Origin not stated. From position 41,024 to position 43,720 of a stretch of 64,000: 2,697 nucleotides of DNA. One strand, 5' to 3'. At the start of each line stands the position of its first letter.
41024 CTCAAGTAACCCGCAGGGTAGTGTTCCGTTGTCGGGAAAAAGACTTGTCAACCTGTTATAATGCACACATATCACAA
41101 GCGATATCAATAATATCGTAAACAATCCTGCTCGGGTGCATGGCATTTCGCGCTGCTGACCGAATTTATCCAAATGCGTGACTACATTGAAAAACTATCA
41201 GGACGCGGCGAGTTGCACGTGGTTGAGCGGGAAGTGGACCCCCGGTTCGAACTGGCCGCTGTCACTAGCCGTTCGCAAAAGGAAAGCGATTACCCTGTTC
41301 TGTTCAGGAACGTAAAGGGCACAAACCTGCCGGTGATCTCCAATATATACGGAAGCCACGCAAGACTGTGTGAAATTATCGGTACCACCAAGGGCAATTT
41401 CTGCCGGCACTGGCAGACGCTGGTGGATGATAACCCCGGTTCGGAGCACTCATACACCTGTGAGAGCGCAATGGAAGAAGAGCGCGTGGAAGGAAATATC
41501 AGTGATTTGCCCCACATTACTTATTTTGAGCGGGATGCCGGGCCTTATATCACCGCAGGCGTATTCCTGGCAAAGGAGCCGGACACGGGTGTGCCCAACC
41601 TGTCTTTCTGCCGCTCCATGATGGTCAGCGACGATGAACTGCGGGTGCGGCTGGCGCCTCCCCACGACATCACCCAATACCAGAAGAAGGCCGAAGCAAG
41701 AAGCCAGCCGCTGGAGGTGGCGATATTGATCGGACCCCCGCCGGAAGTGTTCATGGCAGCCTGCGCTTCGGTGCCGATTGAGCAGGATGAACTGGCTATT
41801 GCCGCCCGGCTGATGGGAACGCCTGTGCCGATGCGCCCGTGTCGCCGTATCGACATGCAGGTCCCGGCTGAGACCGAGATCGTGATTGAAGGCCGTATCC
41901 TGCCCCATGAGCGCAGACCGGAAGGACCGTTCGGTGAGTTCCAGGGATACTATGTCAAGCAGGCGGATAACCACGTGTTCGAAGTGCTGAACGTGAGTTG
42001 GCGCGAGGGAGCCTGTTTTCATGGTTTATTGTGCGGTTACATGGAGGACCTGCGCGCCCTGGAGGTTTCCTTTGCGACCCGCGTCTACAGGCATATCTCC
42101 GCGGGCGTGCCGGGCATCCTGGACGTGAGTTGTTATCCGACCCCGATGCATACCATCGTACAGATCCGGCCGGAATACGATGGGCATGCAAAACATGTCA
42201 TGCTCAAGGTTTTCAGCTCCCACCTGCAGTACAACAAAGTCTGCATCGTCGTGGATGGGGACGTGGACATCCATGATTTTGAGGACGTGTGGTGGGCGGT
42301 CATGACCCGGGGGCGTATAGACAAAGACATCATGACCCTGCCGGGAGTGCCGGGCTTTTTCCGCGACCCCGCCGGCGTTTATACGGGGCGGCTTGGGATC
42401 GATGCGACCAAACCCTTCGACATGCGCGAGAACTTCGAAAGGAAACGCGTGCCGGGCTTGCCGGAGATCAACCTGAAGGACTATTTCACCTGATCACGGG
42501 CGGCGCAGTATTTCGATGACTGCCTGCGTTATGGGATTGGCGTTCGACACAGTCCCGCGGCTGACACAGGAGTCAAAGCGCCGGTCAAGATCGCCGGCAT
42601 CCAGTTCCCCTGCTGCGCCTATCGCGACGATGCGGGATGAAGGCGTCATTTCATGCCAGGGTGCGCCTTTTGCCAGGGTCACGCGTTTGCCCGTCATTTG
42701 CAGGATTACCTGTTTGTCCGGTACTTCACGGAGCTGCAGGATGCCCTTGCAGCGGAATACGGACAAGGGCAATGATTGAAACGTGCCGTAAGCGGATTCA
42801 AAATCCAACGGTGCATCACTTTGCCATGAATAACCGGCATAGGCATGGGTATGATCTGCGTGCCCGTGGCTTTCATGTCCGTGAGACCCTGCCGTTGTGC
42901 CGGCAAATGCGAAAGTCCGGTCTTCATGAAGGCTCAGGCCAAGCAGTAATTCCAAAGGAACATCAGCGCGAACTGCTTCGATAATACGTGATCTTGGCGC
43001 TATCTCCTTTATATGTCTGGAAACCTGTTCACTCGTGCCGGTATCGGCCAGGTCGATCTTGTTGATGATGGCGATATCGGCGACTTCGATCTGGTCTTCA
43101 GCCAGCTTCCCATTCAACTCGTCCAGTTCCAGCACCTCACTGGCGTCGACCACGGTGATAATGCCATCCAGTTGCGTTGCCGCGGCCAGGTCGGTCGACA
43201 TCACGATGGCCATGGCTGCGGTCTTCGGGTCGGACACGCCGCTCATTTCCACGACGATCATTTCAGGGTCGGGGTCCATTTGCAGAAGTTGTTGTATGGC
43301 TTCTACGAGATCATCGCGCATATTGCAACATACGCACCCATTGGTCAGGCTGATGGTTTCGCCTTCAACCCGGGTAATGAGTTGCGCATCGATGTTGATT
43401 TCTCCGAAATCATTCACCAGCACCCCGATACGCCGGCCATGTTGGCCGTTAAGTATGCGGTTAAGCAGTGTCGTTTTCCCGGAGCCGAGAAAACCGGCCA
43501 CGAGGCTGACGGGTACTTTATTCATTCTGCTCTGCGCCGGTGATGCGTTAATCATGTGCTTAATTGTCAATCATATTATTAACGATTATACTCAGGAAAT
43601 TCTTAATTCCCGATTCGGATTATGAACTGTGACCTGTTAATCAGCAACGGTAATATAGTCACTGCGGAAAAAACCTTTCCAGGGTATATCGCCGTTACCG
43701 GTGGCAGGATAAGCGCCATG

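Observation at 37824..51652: Candidate undescribed N-heterocycle catabolic locus: hydantoinase-like and carbamoylase-like genes fused into an operon with a three-subunit molybdenum hydroxylase, flanked by maturation genes, a UbiD decarboxylase, a CobW chaperone, a GntR regulator and a transporter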

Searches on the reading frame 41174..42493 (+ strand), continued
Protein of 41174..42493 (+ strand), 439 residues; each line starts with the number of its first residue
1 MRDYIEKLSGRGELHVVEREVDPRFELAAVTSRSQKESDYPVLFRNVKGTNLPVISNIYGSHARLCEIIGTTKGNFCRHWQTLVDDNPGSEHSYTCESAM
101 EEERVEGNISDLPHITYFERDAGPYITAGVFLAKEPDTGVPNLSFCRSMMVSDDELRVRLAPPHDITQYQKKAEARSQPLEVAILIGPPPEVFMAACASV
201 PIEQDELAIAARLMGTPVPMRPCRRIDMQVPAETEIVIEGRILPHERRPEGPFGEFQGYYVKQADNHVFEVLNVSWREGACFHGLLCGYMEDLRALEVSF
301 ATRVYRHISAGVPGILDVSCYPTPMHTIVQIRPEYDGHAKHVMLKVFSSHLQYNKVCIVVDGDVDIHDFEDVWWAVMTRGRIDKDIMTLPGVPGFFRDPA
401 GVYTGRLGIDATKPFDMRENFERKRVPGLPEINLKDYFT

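Call 62: get_annotated_region(hit=H52, flank=12000)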
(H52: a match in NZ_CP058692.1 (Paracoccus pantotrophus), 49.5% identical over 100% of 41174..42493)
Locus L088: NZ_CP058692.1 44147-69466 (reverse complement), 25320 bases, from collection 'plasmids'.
description: Paracoccus pantotrophus strain ACCC10489 plasmid unnamed2, complete sequence
organism: Paracoccus pantotrophus (NCBI taxid 82367)
taxonomy: Bacteria; Pseudomonadota; Alphaproteobacteria; Rhodobacterales; Paracoccaceae; Paracoccus; Paracoccus pantotrophus
host: -; source: pure culture,sewage sludge; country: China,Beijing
typing (MOB-suite, as given by PLSDB): mobilizable; replicon rep_cluster_579; relaxase MOBP
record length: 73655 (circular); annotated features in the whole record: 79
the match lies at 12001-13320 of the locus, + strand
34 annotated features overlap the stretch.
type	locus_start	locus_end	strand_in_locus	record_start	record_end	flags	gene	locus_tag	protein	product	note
CDS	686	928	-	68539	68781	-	-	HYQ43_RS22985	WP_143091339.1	hypothetical protein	-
CDS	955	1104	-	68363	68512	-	-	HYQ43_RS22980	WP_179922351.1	hypothetical protein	-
CDS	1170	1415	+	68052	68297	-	-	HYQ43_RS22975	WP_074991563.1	type II toxin-antitoxin system VapB family antitoxin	-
CDS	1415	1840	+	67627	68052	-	-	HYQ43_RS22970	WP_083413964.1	type II toxin-antitoxin system VapC family toxin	-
CDS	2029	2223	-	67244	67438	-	-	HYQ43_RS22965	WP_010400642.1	hypothetical protein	-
CDS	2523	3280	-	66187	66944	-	-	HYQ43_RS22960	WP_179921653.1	IS5-like element IS1248A family transposase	GO:0006313 - DNA transposition [Evidence IEA]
CDS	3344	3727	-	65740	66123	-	-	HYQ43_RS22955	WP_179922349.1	RidA family protein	-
CDS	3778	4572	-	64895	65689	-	-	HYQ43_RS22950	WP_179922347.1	ABC transporter permease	GO:0055085 - transmembrane transport [Evidence IEA]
CDS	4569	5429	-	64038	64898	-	-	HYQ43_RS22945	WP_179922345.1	ABC transporter permease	GO:0055085 - transmembrane transport [Evidence IEA]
CDS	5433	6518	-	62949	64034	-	-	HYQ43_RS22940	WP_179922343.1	ABC transporter ATP-binding protein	-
CDS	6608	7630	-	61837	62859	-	-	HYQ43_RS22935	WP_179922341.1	ABC transporter substrate-binding protein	-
CDS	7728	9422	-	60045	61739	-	-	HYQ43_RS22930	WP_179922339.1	thiamine pyrophosphate-binding protein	-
CDS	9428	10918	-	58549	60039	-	-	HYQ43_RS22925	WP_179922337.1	aldehyde dehydrogenase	-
CDS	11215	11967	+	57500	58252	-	hutC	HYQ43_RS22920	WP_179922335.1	histidine utilization repressor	GO:0006355 - regulation of DNA-templated transcription [Evidence IEA]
CDS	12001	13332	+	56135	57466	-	-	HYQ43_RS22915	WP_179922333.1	UbiD family decarboxylase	-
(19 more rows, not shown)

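Call 86: search_solved_structures(query=window:41174-42493:+, max_evalue=1e-60, show_alignments=1)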
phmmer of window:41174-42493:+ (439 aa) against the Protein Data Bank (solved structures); distinct sequences matched with E-value up to 1e-60: 2.
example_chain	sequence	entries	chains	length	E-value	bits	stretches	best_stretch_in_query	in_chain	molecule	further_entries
6h6v_A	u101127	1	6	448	1.1e-67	232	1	1-438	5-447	3-polyprenyl-4-hydroxybenzoate decarboxylase and related decarboxylases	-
6h6x_B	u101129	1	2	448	2.1e-66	227.7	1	1-438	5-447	3-polyprenyl-4-hydroxybenzoate decarboxylase and related decarboxylases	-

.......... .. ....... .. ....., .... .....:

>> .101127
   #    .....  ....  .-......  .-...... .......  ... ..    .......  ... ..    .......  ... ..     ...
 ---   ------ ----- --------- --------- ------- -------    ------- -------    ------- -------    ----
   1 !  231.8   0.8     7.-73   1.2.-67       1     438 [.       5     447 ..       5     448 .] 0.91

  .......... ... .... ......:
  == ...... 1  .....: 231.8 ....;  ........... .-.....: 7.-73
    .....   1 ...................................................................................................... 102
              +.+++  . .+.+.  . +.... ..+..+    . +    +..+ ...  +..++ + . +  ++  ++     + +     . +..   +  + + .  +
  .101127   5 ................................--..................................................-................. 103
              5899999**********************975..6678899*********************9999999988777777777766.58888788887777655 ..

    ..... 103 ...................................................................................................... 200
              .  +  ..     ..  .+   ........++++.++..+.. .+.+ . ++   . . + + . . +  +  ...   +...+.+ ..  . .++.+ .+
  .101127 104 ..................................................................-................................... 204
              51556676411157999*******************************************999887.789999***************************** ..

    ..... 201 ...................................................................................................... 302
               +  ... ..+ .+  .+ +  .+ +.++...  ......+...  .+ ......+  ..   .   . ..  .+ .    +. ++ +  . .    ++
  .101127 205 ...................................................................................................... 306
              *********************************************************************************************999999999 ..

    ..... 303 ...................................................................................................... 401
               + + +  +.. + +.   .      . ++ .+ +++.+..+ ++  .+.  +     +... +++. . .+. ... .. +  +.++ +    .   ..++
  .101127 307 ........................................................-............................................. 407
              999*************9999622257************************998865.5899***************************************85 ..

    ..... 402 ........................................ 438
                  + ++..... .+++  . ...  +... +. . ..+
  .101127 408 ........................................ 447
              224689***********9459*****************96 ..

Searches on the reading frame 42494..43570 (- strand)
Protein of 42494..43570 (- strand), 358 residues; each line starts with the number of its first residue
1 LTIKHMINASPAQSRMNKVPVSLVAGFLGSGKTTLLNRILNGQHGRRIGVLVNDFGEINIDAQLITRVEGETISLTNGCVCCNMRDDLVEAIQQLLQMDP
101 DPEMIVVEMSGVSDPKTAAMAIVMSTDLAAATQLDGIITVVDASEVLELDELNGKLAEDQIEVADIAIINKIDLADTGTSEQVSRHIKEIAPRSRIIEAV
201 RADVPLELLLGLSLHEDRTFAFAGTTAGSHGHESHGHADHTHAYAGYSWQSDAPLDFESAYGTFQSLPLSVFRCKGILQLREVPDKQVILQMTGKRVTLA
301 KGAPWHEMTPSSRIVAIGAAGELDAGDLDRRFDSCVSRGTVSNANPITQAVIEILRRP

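Call 3: search_protein_families(library=pfam, proteins=[window:42494-43570:-])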
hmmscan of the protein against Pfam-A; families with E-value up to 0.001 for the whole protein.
window:42494-43570:- (358 aa): 4 families
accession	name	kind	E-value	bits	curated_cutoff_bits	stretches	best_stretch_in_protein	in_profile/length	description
PF02492.25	cobW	-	4.4e-52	176.7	20.7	1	20-197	1-179/180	CobW/HypB/UreG, nucleotide-binding domain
PF07683.19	CobW_C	-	6.7e-14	52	22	1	246-336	3-94/94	Cobalamin synthesis protein cobW C-terminal domain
PF00009.33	GTP_EFTU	-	8e-07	29.3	26.5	0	129-190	88-149/188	Elongation factor Tu GTP binding domain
PF00437.27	T2SSE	-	2.7e-05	23.4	24.9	1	23-122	146-230/370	Type II/IV secretion system protein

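Call 4: search_protein_families(library=ncbifam, proteins=[window:42494-43570:-])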
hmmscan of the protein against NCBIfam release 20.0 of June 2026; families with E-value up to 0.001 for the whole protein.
window:42494-43570:- (358 aa): 9 families
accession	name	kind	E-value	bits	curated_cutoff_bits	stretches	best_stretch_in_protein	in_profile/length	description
TIGR02475.1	CobW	equivalog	2.5e-50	171.3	332.1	2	17-146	2-136/342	cobalamin biosynthesis protein CobW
NF038288.1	chaper_GTP_ZigA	equivalog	8.2e-44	150.1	600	1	19-312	1-322/390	zinc metallochaperone GTPase ZigA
NF008578.0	PRK11537.1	equivalog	2.6e-36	125.5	361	1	16-319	1-302/318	GTPase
NF041053.1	CobW_rel_Se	equivalog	6.2e-17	61.9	180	1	23-191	5-173/195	CobW-related selenoprotein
TIGR00073.1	hypB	equivalog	7.5e-08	32.1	121.2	1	25-109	36-118/217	hydrogenase nickel incorporation protein HypB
NF047431.1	hiber_recruit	equivalog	7.7e-08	31.7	375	1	62-305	45-315/402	ribosome hibernation factor-recruiting GTPase MRF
TIGR03819.1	heli_sec_ATPase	hypoth_equivalog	2.3e-05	23.7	373.15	1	22-111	181-264/340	TadA family conjugal transfer-associated ATPase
TIGR00231.1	small_GTP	domain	5.4e-05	23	42.5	0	123-189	73-134/164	GTP-binding protein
NF000908.1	PRK00089.1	equivalog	0.00075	18.9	237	1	99-196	48-145/291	GTPase Era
